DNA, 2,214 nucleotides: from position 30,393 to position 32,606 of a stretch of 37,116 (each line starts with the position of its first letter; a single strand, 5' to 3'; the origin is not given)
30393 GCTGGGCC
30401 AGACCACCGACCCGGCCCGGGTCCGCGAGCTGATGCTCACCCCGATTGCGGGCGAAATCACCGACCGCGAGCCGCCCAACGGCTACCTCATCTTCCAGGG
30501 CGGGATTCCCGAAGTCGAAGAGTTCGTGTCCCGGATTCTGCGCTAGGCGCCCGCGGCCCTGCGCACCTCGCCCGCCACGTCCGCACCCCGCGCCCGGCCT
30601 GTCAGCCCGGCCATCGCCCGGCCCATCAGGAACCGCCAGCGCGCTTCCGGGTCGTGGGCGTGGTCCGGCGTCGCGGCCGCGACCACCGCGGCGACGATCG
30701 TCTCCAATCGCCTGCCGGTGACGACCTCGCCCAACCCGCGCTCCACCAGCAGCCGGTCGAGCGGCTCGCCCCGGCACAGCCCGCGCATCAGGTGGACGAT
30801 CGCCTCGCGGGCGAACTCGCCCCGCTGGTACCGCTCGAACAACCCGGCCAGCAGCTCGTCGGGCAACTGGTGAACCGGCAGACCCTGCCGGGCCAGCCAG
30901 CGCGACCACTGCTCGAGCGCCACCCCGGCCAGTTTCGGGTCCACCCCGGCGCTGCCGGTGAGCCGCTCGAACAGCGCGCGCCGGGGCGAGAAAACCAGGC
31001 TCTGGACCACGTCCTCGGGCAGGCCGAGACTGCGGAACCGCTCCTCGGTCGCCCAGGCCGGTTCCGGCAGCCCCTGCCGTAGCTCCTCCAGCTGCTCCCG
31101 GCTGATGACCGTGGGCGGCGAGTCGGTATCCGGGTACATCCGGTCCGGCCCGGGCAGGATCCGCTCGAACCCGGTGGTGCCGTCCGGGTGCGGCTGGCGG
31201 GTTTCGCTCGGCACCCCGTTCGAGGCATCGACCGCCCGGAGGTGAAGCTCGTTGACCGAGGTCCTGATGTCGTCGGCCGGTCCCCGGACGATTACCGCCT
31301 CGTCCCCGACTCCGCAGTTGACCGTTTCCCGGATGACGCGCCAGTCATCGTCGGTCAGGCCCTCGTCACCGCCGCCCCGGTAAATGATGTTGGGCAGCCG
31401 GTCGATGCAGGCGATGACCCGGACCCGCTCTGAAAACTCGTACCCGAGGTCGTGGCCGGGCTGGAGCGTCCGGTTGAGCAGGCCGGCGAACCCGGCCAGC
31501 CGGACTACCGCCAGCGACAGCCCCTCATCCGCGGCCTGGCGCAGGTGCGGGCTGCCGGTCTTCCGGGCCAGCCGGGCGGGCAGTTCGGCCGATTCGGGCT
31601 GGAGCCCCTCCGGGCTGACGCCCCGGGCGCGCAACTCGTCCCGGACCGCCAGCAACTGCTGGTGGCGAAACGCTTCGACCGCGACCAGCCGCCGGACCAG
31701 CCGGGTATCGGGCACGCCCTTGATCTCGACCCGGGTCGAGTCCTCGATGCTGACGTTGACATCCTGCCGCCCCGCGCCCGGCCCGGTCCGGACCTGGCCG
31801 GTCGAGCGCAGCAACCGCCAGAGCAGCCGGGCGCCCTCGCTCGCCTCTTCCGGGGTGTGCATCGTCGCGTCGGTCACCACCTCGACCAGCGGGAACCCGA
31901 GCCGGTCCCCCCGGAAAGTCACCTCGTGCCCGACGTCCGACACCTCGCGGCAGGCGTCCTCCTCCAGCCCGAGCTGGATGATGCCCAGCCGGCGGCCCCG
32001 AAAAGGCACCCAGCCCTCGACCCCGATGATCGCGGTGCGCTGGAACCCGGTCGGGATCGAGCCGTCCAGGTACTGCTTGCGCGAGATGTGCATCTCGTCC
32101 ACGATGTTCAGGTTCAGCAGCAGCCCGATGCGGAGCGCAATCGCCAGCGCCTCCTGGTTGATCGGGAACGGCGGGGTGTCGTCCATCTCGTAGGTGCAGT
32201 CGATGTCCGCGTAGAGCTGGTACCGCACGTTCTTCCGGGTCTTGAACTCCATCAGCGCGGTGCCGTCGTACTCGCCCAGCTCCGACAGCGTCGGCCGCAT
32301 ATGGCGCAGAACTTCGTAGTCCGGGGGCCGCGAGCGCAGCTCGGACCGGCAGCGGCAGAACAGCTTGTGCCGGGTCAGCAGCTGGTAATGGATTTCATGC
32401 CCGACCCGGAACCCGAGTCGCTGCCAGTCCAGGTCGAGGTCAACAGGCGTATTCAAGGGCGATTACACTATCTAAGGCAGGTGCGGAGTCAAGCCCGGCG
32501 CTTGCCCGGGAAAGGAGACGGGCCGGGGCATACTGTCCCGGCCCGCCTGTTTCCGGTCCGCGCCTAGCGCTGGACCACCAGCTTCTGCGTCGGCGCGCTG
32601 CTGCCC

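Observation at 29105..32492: Archaeal-type GatD/GatE amidotransferase in a bacterial gene context, encoded tail-to-tail with stop codons sharing one CTAG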

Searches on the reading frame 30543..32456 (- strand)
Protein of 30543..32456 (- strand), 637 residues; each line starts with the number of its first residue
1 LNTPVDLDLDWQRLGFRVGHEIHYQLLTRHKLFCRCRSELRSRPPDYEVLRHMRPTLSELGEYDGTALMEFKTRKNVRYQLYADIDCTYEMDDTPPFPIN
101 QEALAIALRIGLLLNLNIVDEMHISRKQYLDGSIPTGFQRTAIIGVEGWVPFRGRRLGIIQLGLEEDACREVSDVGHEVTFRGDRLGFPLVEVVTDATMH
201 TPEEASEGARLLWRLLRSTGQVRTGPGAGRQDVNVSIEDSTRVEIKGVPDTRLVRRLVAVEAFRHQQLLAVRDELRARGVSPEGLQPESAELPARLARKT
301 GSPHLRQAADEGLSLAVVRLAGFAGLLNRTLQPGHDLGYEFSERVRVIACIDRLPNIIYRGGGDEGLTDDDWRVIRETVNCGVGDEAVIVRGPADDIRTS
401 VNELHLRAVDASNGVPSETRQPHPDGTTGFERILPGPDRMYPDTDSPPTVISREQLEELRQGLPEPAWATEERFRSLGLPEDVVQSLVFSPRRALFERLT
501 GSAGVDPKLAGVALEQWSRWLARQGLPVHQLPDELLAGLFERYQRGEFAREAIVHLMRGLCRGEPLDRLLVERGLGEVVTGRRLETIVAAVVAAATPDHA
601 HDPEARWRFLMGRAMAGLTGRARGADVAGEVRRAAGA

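Call 5: search_protein_families(library=ncbifam, proteins=[window:30543-32456:-], max_evalue=0.001)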
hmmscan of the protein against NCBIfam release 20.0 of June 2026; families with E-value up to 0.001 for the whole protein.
window:30543-32456:- (637 aa): 8 families
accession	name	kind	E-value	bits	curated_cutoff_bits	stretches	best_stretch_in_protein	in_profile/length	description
NF003107.0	PRK04028.1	equivalog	3.7e-149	498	456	1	8-633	3-622/630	Glu-tRNA(Gln) amidotransferase subunit GatE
TIGR00134.1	gatE_arch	equivalog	4.2e-138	461.3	319.55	1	9-633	2-616/622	Glu-tRNA(Gln) amidotransferase subunit GatE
NF004012.0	PRK05477.1-2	equivalog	7.2e-43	147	338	2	99-272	53-244/481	Asp-tRNA(Asn)/Glu-tRNA(Gln) amidotransferase subunit GatB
TIGR00133.1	gatB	equivalog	2.9e-32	111.8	314.8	1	95-273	50-246/481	Asp-tRNA(Asn)/Glu-tRNA(Gln) amidotransferase subunit GatB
NF004014.0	PRK05477.1-4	equivalog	7.4e-29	100.8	414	2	99-270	51-238/475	Asp-tRNA(Asn)/Glu-tRNA(Gln) amidotransferase subunit GatB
NF004011.1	PRK05477.1-1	equivalog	1.9e-19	69.8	680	1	99-275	51-242/475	Asp-tRNA(Asn)/Glu-tRNA(Gln) amidotransferase subunit GatB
NF004015.0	PRK05477.1-5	equivalog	4.6e-19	68.4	628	1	99-269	63-250/488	Asp-tRNA(Asn)/Glu-tRNA(Gln) amidotransferase subunit GatB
NF004013.0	PRK05477.1-3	equivalog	1.8e-18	66.3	653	1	99-271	65-265/501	Asp-tRNA(Asn)/Glu-tRNA(Gln) amidotransferase subunit GatB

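Call 6: search_protein_families(library=pfam, proteins=[window:30543-32456:-], max_evalue=0.001)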
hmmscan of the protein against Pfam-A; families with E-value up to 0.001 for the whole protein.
window:30543-32456:- (637 aa): 2 families
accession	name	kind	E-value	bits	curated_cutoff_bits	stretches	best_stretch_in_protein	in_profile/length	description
PF02934.20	GatB_N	-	3.7e-46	158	23.4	1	18-456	3-276/277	GatB/GatE catalytic domain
PF02637.23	GatB_Yqey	-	2.8e-09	37.4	27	1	495-629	2-142/148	GatB domain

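Call 9: find_related_loci(query=window:30543-32456:-, collection=genome_contigs, flank=10000)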
Query window:30543-32456:- (637 aa) in genome_contigs; peptide patterns used: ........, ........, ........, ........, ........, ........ (x = any residue, [..] = any of these).
600 stretches matched a pattern (row limit reached: there are more); 568 encode a relative of the query (tblastn E <= 1e-3); the best 80 are kept; 80 distinct loci.
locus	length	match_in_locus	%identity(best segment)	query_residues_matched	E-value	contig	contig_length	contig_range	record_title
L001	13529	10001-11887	81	8-636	0e+0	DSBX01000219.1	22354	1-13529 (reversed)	MAG TPA_asm: candidate division WOR-3 bacterium isolate SpSt-1182 Ga0129302_1000872, whole genome shotgun sequence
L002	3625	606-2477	51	10-634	0e+0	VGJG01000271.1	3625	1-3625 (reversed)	MAG: Candidatus Aminicenantes bacterium isolate M_DeepCast_400m_m2_293 M_DeepCast_400m_m2_293_Ga0194112_10061854, whole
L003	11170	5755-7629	49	10-628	0e+0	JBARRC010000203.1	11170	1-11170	MAG: Phycisphaerae bacterium isolate MFD13433_ilm_asm_bin31 k127_109593, whole genome shotgun sequence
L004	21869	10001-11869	51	8-635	0e+0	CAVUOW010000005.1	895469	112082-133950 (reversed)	MAG: Candidatus Aminicenantes bacterium isolate MFD05942.bin.2.318 genome assembly, contig: contig_30763, whole genome s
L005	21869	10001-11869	49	8-635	0e+0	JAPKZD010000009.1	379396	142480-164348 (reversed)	MAG: Candidatus Aminicenantes bacterium isolate LacPavin_0419_WC70L_MAG_62_11 LacPavin_0419_WC70L_scaffold_54723, whole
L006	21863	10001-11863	51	10-635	0e+0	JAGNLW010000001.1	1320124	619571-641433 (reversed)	MAG: Candidatus Aminicenantes bacterium isolate Go_SlDig_bin_238 Go_SlDig_2_length_1320124_cov_13.115983, whole genome s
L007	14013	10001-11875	47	10-628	0e+0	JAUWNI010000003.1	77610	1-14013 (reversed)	MAG: Phycisphaerae bacterium isolate CSMAG_2420 CSMAG_2420_k141_296452_length_77610_cov_16.9977, whole genome shotgun se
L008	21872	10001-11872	46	10-636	1e-180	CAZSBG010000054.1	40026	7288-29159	MAG TPA_asm: uncultured Cytophagia bacterium isolate SRP141376_co4_290 genome assembly, contig: NODE_1764_length_40026_c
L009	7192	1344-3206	49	10-635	1e-179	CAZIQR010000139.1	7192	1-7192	MAG TPA_asm: uncultured Eubacteriales bacterium isolate SRP098346_co1_78 genome assembly, contig: NODE_14554_length_7192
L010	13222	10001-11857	46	10-633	2e-178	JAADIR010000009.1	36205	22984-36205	MAG: Chlorobiota bacterium isolate M_MetaBat.63 contig-127_2053, whole genome shotgun sequence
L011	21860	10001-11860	47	10-633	2e-178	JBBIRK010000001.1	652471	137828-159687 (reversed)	MAG: Candidatus Zixiibacteriota bacterium isolate STS170223_bin_348 NODE_2_length_652471_cov_15.454716, whole genome sho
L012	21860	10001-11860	46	8-632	3e-178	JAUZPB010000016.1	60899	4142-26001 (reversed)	MAG: Bacteroidota bacterium isolate bin209(16d) DJANOAMP_16, whole genome shotgun sequence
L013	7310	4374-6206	50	10-624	8e-178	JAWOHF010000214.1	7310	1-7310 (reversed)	MAG: Candidatus Aminicenantes bacterium isolate CWP4-2.bin.162 k191_3346505, whole genome shotgun sequence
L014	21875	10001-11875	48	10-628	2e-176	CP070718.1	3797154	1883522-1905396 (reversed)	MAG: Phycisphaerales bacterium isolate bin470 chromosome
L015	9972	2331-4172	47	10-631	9e-176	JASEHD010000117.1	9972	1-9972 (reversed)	MAG: Bacteroidota bacterium isolate Yes70-14 NODE_117_length_9972_cov_5.558435, whole genome shotgun sequence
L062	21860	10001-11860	45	10-634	2e-166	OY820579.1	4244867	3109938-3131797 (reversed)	MAG: bacterium isolate b87cb07c-c330-40d7-8fa2-0003e2defbb7 genome assembly, chromosome: 1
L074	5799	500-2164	49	10-560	5e-164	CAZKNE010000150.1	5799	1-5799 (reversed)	MAG TPA_asm: uncultured bacterium isolate binchicken_co100_121 genome assembly, contig: NODE_22184_length_5799_cov_3.440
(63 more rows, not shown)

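Call 15: find_homologous_proteins(query=window:30543-32456:-, max_evalue=1e-10)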
Query window:30543-32456:- (637 aa): 8000 proteins with E <= 1e-10 among 8000 candidates; the best 120 are listed.
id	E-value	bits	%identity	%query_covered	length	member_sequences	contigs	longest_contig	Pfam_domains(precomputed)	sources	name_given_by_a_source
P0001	0.0e+0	1442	100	100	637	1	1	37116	PF02637.24,PF02934.21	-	-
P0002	0.0e+0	1160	80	100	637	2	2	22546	PF02637.24,PF02934.21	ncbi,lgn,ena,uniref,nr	ncbi:MAG TPA: Glu-tRNA(Gln) amidotransferase subunit GatE [candidate division WOR-3 bacterium]|unire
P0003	0.0e+0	1135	79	100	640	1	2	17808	PF02934.21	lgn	-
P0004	1.5e-228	779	58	98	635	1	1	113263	PF02637.24,PF02934.21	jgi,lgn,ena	-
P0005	3.8e-223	761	59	96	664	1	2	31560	PF02637.24,PF02934.21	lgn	-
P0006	7.9e-198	677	55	97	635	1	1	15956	PF02934.21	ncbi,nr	ncbi:Glu-tRNA(Gln) amidotransferase subunit GatE [bacterium]|nr:Glu-tRNA(Gln) amidotransferase subun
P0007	2.4e-194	666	51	97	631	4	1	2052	PF02637.24,PF02934.21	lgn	-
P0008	8.7e-189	647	52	99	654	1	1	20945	PF02637.24,PF02934.21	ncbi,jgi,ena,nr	ncbi:MAG: Glu-tRNA(Gln) amidotransferase subunit GatE [Candidatus Krumholzibacteria bacterium]|nr:Gl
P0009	1.0e-188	647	51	99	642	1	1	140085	PF02637.24,PF02934.21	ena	-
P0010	1.2e-188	647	48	97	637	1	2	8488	PF02637.24,PF02934.21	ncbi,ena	-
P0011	4.2e-188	645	50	97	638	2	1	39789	PF02637.24,PF02934.21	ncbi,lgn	ncbi:MAG: Glu-tRNA(Gln) amidotransferase subunit GatE [Candidatus Zixiibacteriota bacterium]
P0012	6.9e-188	644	54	98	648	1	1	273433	PF02637.24,PF02934.21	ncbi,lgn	-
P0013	8.4e-188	644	51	99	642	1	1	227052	PF02637.24,PF02934.21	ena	-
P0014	1.1e-187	644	51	97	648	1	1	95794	PF02934.21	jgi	jgi:glutamyl-tRNA(Gln) amidotransferase subunit E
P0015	1.3e-187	644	52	99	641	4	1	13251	PF02637.24,PF02934.21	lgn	-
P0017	4.7e-187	642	51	99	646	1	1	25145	PF02637.24,PF02934.21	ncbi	-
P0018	5.5e-187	641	48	98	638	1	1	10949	PF02637.24,PF02934.21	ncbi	-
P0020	1.4e-186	640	52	97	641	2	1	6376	PF02637.24,PF02934.21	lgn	-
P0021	2.1e-186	640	49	97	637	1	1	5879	PF02637.24,PF02934.21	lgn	-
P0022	2.2e-186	639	51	97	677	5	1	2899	PF02637.24,PF02934.21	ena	-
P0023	5.3e-186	638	50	97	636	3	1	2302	PF02637.24,PF02934.21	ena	-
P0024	1.3e-185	637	50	97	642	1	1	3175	PF02637.24,PF02934.21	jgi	jgi:glutamyl-tRNA(Gln) amidotransferase subunit E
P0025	1.4e-185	637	50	98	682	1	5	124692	PF02637.24,PF02934.21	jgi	jgi:glutamyl-tRNA(Gln) amidotransferase subunit E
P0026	2.3e-185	636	51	98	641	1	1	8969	PF02637.24,PF02934.21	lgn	-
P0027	2.4e-185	636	48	97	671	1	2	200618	PF02637.24,PF02934.21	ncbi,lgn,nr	ncbi:MAG: Glu-tRNA(Gln) amidotransferase subunit GatE [Candidatus Latescibacteria bacterium]|nr:Glu-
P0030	7.7e-185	634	50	97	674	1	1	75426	PF02637.24,PF02934.21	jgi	jgi:glutamyl-tRNA(Gln) amidotransferase subunit E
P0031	7.9e-185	634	47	99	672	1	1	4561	PF02637.24,PF02934.21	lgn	-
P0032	1.1e-184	634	50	99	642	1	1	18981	PF02637.24,PF02934.21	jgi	jgi:glutamyl-tRNA(Gln) amidotransferase subunit E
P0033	1.6e-184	633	50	99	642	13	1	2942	PF02637.24,PF02934.21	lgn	-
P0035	2.0e-184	633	51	98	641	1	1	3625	PF02637.24,PF02934.21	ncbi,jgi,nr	ncbi:MAG: Glu-tRNA(Gln) amidotransferase subunit GatE [Candidatus Aminicenantes bacterium]|nr:Glu-tR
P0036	2.1e-184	633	48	98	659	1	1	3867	PF02637.24,PF02934.21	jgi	jgi:glutamyl-tRNA(Gln) amidotransferase subunit E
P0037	2.8e-184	633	48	98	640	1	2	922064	PF02637.24,PF02934.21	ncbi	-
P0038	3.3e-184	632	50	97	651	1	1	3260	PF02637.24,PF02934.21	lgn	-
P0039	3.7e-184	632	50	98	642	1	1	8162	PF02637.24,PF02934.21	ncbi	ncbi:MAG: Glu-tRNA(Gln) amidotransferase subunit GatE [Candidatus Aminicenantales bacterium]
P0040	3.9e-184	632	50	98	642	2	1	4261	PF02637.24,PF02934.21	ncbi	-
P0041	4.0e-184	632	50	98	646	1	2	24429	PF02637.24,PF02934.21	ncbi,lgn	-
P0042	4.7e-184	632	50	100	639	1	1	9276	PF02637.24,PF02934.21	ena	-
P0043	6.8e-184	631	50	99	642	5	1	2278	PF02637.24,PF02934.21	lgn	-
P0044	6.9e-184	631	50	97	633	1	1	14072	PF02637.24,PF02934.21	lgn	-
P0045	7.0e-184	631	49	98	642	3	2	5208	PF02637.24,PF02934.21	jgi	jgi:glutamyl-tRNA(Gln) amidotransferase subunit E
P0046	7.1e-184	631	50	97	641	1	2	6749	PF02637.24,PF02934.21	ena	-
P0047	7.7e-184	631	50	97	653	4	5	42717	PF02637.24,PF02934.21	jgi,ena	jgi:glutamyl-tRNA(Gln) amidotransferase subunit E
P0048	8.8e-184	631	50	97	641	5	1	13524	PF02637.24,PF02934.21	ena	-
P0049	9.5e-184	631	50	98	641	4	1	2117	PF02637.24,PF02934.21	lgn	-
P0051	1.4e-183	630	49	98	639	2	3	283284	PF02637.24,PF02934.21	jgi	-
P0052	1.4e-183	630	49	99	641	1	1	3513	PF02637.24,PF02934.21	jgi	-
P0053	1.5e-183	630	49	99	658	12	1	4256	PF02637.24,PF02934.21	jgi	-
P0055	1.8e-183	630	50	98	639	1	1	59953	PF02637.24,PF02934.21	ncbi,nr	ncbi:MAG: Glu-tRNA(Gln) amidotransferase subunit GatE [Clostridiales bacterium]|nr:Glu-tRNA(Gln) ami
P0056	2.0e-183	630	49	99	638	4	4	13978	PF02637.24,PF02934.21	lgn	-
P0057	2.3e-183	629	50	99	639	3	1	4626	PF02637.24,PF02934.21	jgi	jgi:glutamyl-tRNA(Gln) amidotransferase subunit E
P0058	2.4e-183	629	49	99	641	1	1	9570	PF02637.24,PF02934.21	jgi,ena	-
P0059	4.2e-183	629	49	99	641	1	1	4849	PF02637.24,PF02934.21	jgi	-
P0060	4.9e-183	628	50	98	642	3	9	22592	PF02637.24,PF02934.21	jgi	jgi:glutamyl-tRNA(Gln) amidotransferase subunit E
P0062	5.0e-183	628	49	99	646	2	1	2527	PF02637.24,PF02934.21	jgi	-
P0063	5.5e-183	628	51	97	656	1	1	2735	PF02637.24,PF02934.21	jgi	jgi:glutamyl-tRNA(Gln) amidotransferase subunit E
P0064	6.7e-183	628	49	99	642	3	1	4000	PF02637.24,PF02934.21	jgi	-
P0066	8.4e-183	628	50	99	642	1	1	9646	PF02637.24,PF02934.21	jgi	jgi:glutamyl-tRNA(Gln) amidotransferase subunit E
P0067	8.9e-183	628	50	99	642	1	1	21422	PF02637.24,PF02934.21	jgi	jgi:glutamyl-tRNA(Gln) amidotransferase subunit E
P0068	9.1e-183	628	50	98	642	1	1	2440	PF02637.24,PF02934.21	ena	-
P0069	9.5e-183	627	50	98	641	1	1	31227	PF02637.24,PF02934.21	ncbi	-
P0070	1.1e-182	627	50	97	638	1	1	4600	PF02637.24,PF02934.21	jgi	jgi:glutamyl-tRNA(Gln) amidotransferase subunit E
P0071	1.1e-182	627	50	99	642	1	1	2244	PF02637.24,PF02934.21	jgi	-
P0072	1.4e-182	627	51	99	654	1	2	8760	PF02637.24,PF02934.21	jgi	jgi:glutamyl-tRNA(Gln) amidotransferase subunit E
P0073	1.4e-182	627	49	99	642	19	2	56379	PF02637.24,PF02934.21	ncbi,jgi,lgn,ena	-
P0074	1.4e-182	627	50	99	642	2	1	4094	PF02637.24,PF02934.21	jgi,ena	-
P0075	1.4e-182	627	50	97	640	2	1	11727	PF02637.24,PF02934.21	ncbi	-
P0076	1.5e-182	627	49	99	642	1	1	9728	PF02637.24,PF02934.21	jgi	-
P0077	1.6e-182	627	49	98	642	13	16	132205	PF02637.24,PF02934.21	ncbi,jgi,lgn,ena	ncbi:MAG: Glu-tRNA(Gln) amidotransferase subunit GatE [Candidatus Aminicenantales bacterium]|jgi:glu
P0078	1.7e-182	627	49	99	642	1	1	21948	PF02637.24,PF02934.21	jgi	jgi:glutamyl-tRNA(Gln) amidotransferase subunit E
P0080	1.7e-182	627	50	98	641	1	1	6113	PF02637.24,PF02934.21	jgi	-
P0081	1.8e-182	627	49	97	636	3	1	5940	PF02637.24,PF02934.21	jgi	-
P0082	1.8e-182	627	49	99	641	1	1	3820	PF02637.24,PF02934.21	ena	-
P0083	2.0e-182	626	50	99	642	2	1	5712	PF02637.24,PF02934.21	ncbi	-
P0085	2.1e-182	626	48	97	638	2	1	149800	PF02637.24,PF02934.21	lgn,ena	-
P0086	2.5e-182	626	50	99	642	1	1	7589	PF02637.24,PF02934.21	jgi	jgi:glutamyl-tRNA(Gln) amidotransferase subunit E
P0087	2.6e-182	626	48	99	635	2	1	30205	PF02637.24,PF02934.21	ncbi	-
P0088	2.8e-182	626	51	98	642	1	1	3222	PF02637.24,PF02934.21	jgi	jgi:glutamyl-tRNA(Gln) amidotransferase subunit E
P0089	2.9e-182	626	53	87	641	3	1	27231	PF02637.24,PF02934.21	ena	-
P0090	3.1e-182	626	50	98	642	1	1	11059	PF02637.24,PF02934.21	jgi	jgi:glutamyl-tRNA(Gln) amidotransferase subunit E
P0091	3.3e-182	626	53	87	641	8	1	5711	PF02637.24,PF02934.21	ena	-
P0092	4.3e-182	625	53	87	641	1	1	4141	PF02637.24,PF02934.21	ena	-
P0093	4.3e-182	625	50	98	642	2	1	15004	PF02637.24,PF02934.21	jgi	jgi:glutamyl-tRNA(Gln) amidotransferase subunit E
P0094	5.5e-182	625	50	98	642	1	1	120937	PF02637.24,PF02934.21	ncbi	-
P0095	6.0e-182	625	50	97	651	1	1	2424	PF02637.24,PF02934.21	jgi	jgi:glutamyl-tRNA(Gln) amidotransferase subunit E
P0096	6.2e-182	625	49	98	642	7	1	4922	PF02637.24,PF02934.21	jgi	jgi:glutamyl-tRNA(Gln) amidotransferase subunit E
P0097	7.1e-182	625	50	98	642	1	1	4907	PF02637.24,PF02934.21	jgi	jgi:glutamyl-tRNA(Gln) amidotransferase subunit E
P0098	7.8e-182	624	50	98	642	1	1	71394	PF02637.24,PF02934.21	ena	-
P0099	9.1e-182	624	49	98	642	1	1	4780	PF02637.24,PF02934.21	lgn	-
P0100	1.1e-181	624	48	98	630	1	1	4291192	PF02637.24,PF02934.21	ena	-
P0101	1.1e-181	624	52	86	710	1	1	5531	PF02637.24,PF02938.20,PF02934.21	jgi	jgi:glutamyl-tRNA(Gln) amidotransferase subunit E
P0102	1.1e-181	624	51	99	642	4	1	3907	PF02637.24,PF02934.21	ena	-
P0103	1.1e-181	624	49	98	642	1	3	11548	PF02637.24,PF02934.21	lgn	-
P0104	1.4e-181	624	51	98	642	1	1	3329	PF02637.24,PF02934.21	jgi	jgi:glutamyl-tRNA(Gln) amidotransferase subunit E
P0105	1.4e-181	624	48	97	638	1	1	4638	PF02637.24,PF02934.21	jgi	-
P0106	1.5e-181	623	50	98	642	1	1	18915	PF02637.24,PF02934.21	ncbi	-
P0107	1.5e-181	623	49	99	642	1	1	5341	PF02637.24,PF02934.21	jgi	jgi:glutamyl-tRNA(Gln) amidotransferase subunit E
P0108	1.6e-181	623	50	99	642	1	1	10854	PF02637.24,PF02934.21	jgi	jgi:glutamyl-tRNA(Gln) amidotransferase subunit E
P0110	2.0e-181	623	49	98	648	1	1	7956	PF02637.24,PF02934.21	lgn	-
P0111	2.0e-181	623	48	96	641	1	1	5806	PF02637.24,PF02934.21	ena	-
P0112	2.4e-181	623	50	99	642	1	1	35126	PF02637.24,PF02934.21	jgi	jgi:glutamyl-tRNA(Gln) amidotransferase subunit E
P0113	2.5e-181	623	49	97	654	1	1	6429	PF02637.24,PF02934.21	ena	-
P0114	2.7e-181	623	51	98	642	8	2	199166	PF02637.24,PF02934.21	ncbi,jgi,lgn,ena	jgi:glutamyl-tRNA(Gln) amidotransferase subunit E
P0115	2.7e-181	623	49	99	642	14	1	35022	PF02637.24,PF02934.21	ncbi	-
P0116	3.1e-181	622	50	98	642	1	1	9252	PF02637.24,PF02934.21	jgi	jgi:glutamyl-tRNA(Gln) amidotransferase subunit E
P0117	3.2e-181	622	49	99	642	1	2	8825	PF02637.24,PF02934.21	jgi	jgi:glutamyl-tRNA(Gln) amidotransferase subunit E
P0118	3.3e-181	622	50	98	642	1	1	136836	PF02637.24,PF02934.21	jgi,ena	-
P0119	3.5e-181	622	49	99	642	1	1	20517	PF02637.24,PF02934.21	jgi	jgi:glutamyl-tRNA(Gln) amidotransferase subunit E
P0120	3.5e-181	622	49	99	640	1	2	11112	PF02637.24,PF02934.21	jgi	jgi:glutamyl-tRNA(Gln) amidotransferase subunit E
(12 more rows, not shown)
